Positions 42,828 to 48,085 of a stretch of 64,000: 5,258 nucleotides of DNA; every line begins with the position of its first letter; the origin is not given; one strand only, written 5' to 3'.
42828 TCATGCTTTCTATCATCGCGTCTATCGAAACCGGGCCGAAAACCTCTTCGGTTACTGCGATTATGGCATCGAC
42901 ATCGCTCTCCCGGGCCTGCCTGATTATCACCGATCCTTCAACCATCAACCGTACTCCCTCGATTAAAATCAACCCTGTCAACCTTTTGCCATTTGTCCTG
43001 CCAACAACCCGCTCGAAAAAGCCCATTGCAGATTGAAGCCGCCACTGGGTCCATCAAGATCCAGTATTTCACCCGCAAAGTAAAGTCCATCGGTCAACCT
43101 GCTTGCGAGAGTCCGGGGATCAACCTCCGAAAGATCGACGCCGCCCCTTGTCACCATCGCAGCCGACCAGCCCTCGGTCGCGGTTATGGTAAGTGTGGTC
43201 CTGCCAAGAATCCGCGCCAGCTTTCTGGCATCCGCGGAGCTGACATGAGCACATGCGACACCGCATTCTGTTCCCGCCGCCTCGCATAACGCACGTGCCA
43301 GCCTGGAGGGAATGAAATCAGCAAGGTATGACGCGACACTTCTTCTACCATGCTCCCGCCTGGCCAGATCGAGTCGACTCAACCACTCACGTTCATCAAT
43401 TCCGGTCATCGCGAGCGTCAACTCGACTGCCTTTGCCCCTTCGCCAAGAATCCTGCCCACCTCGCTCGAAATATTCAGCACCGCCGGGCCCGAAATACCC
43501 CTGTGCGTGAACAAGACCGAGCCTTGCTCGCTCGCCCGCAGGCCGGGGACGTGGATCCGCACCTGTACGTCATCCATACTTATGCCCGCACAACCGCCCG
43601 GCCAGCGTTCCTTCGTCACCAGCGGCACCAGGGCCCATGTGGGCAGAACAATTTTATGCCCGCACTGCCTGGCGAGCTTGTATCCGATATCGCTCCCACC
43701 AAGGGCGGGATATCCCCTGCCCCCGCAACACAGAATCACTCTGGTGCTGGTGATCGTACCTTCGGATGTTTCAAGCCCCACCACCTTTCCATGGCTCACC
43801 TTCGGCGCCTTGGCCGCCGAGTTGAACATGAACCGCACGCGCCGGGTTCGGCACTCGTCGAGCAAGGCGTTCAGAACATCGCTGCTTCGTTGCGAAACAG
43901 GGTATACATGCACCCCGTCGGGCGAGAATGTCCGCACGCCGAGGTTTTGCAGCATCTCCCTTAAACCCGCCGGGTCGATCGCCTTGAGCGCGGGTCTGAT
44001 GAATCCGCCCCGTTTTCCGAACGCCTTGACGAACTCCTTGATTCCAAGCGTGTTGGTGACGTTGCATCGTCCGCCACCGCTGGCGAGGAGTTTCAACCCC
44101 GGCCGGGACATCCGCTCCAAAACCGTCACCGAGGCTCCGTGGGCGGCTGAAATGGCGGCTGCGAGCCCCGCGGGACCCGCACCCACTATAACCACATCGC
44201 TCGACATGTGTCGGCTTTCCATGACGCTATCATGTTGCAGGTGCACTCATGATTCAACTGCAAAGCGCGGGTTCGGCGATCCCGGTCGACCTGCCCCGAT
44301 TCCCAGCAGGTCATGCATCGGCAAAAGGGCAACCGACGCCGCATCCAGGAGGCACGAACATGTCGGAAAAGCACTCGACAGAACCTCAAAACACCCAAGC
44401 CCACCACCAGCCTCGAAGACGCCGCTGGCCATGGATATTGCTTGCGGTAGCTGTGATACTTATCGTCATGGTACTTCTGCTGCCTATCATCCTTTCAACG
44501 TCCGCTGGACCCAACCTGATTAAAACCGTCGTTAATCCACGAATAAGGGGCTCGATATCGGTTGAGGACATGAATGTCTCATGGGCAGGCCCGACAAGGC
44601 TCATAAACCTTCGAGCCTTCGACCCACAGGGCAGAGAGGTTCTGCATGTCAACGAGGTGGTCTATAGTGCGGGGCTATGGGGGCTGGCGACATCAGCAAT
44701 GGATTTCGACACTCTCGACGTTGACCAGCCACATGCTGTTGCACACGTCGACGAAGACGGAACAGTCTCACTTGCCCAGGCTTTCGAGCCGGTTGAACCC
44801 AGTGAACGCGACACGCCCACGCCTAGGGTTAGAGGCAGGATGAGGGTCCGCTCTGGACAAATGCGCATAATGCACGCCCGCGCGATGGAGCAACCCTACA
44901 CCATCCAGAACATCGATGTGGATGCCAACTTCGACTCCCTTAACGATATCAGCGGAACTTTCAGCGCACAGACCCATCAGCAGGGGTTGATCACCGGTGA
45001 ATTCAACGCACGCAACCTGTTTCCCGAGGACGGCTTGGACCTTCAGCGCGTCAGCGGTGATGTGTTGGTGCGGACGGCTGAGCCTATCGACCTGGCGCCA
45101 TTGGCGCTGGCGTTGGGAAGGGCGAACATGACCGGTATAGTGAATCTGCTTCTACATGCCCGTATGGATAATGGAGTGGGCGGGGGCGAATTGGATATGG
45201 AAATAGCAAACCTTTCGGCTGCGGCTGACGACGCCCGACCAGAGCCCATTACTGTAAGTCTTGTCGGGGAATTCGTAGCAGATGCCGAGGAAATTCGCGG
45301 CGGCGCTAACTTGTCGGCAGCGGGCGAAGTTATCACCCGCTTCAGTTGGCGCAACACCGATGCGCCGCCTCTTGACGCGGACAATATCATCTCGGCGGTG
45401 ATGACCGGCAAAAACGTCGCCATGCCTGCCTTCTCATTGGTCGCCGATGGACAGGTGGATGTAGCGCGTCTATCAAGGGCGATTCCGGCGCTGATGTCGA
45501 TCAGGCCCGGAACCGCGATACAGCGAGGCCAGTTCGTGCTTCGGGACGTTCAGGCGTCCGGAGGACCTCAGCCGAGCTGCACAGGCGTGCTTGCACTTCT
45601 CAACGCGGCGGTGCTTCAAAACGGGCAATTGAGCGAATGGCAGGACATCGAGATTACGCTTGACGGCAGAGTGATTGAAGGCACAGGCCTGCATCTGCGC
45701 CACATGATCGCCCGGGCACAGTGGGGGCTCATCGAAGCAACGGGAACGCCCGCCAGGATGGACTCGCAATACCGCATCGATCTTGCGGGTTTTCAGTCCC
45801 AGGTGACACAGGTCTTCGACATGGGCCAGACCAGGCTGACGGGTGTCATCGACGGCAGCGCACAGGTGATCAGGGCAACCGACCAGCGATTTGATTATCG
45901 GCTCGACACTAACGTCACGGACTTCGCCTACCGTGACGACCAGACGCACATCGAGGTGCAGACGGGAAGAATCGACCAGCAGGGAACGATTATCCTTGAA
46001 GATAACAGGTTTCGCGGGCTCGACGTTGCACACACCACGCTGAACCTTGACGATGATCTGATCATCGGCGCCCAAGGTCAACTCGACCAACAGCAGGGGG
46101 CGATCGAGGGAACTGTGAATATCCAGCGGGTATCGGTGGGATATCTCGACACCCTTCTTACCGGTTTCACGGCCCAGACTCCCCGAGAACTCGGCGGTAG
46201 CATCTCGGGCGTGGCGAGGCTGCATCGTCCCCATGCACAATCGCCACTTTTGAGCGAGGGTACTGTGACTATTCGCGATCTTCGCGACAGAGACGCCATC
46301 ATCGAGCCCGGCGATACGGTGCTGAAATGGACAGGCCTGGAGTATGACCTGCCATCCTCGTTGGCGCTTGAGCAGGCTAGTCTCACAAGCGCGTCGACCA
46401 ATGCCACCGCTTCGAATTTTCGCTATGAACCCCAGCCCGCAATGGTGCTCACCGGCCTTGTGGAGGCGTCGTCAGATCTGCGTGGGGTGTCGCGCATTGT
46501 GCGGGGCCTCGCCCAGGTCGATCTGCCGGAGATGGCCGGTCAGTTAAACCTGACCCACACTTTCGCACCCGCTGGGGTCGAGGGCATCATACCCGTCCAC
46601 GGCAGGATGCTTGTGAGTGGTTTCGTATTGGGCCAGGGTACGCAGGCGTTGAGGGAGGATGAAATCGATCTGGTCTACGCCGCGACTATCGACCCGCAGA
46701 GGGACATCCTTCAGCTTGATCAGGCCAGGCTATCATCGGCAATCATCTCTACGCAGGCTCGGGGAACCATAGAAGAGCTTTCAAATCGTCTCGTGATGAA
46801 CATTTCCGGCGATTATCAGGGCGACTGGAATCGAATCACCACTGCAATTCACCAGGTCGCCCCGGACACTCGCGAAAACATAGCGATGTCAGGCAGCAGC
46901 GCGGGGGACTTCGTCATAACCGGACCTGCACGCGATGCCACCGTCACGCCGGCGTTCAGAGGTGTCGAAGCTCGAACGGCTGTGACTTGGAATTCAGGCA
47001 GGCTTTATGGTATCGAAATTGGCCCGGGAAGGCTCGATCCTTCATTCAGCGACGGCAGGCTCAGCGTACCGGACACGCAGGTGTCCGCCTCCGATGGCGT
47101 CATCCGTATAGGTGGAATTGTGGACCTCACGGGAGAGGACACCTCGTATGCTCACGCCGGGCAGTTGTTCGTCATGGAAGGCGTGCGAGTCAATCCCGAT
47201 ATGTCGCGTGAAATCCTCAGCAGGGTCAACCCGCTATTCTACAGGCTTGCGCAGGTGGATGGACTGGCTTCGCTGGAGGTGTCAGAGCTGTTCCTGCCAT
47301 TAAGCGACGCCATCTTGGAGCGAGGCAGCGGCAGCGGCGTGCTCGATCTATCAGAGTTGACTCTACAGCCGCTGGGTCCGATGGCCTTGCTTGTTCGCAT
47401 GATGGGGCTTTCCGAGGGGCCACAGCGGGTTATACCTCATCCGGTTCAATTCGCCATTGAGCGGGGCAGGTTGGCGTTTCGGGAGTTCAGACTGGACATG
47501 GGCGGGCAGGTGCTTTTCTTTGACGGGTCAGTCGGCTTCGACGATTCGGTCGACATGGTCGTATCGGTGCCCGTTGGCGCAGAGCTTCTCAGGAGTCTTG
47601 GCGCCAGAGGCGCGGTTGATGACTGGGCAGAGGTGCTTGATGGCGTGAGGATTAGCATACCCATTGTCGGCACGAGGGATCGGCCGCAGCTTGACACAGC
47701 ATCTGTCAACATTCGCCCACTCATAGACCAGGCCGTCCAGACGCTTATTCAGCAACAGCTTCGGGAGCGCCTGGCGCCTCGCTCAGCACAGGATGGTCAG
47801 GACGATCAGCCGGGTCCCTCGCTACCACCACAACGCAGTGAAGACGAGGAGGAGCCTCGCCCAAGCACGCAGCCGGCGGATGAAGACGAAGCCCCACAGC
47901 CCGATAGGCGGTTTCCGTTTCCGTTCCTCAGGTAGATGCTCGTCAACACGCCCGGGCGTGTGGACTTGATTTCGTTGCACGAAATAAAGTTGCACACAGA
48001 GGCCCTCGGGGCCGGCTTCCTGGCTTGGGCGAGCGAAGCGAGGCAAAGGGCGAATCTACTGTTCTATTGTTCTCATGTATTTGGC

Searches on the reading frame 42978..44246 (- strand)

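Call 37: search_protein_families(library=pfam, proteins=[window:42978-44246:-], max_evalue=0.001)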
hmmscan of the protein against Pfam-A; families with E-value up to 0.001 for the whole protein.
window:42978-44246:- (422 aa): 12 families
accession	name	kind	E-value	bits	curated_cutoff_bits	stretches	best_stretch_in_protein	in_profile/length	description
PF03486.20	HI0933_like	-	6.5e-70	235.8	50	1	17-418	2-243/244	HI0933-like protein Rossmann domain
PF22780.1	HI0933_like_1st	-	1.4e-24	87.2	27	1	205-365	3-165/165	HI0933-like protein barrel and H2TH domain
PF01266.30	DAO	-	2.4e-13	50.8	27.9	2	88-204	117-235/353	FAD dependent oxidoreductase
PF00890.30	FAD_binding_2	-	3.1e-12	46.9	20.4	1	17-64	1-49/414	FAD binding domain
PF07992.20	Pyr_redox_2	-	1.2e-07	31.9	26.1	1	17-185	2-119/291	Pyridine nucleotide-disulphide oxidoreductase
PF12831.13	FAD_oxidored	-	4.3e-07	30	27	1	17-161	1-127/416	FAD dependent oxidoreductase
PF13450.12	NAD_binding_8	-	1.3e-05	25.8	21.9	1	20-51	1-33/68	NAD(P)-binding Rossmann-like domain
PF01946.23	Thi4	-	1.7e-05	24.7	26.2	1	12-50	14-54/235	Thi4 family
PF13738.12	Pyr_redox_3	-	7.8e-05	22.5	30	0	19-45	1-29/305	Pyridine nucleotide-disulphide oxidoreductase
PF01494.25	FAD_binding_3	-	7.9e-05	22.5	22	1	16-49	2-36/349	FAD binding domain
PF01134.28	GIDA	-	0.0002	21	22.1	0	17-43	1-28/391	Glucose inhibited division protein A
PF00070.33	Pyr_redox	-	0.0005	21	22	0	18-50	2-35/82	Pyridine nucleotide-disulphide oxidoreductase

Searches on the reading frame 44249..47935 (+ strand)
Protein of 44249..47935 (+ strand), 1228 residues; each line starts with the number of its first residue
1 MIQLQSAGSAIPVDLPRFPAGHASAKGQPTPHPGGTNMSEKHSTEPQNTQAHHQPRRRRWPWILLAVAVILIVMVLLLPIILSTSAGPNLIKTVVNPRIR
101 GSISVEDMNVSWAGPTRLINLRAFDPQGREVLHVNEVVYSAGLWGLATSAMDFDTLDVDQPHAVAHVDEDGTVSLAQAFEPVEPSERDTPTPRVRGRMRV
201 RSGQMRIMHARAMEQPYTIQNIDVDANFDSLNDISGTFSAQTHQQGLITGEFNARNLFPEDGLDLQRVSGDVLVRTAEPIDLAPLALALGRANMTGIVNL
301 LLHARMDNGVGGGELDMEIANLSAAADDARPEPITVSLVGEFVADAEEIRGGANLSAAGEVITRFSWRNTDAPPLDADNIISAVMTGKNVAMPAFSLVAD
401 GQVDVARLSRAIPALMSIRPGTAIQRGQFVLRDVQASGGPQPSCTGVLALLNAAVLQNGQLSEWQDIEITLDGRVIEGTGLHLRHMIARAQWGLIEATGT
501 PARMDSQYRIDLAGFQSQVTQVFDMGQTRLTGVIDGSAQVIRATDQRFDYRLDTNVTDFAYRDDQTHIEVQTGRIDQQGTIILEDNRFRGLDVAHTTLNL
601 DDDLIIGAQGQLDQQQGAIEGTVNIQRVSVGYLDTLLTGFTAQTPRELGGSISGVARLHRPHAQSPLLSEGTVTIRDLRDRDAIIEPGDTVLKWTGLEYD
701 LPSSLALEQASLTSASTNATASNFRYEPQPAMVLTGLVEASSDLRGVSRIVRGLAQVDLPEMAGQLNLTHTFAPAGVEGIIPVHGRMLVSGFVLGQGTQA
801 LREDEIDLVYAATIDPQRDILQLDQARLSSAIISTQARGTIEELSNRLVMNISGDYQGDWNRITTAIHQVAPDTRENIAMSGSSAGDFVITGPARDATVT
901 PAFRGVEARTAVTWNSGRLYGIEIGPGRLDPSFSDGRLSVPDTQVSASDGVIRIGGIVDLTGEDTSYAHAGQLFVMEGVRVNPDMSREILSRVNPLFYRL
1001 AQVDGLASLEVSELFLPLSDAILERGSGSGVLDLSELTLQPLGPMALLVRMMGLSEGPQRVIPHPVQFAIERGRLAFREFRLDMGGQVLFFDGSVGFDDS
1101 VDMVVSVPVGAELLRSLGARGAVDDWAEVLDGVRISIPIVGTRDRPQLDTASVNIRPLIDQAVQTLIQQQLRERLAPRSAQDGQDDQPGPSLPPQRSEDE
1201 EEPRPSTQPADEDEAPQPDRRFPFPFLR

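Call 37: search_protein_families(library=pfam, proteins=[window:44249-47935:+], max_evalue=0.001)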
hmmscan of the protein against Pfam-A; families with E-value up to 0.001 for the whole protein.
window:44249-47935:+ (1228 aa): 1 family
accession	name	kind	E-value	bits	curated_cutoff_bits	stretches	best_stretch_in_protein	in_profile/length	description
PF05359.17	DUF748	-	1.4e-06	27.2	50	1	50-223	8-181/1037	Domain of Unknown Function (DUF748)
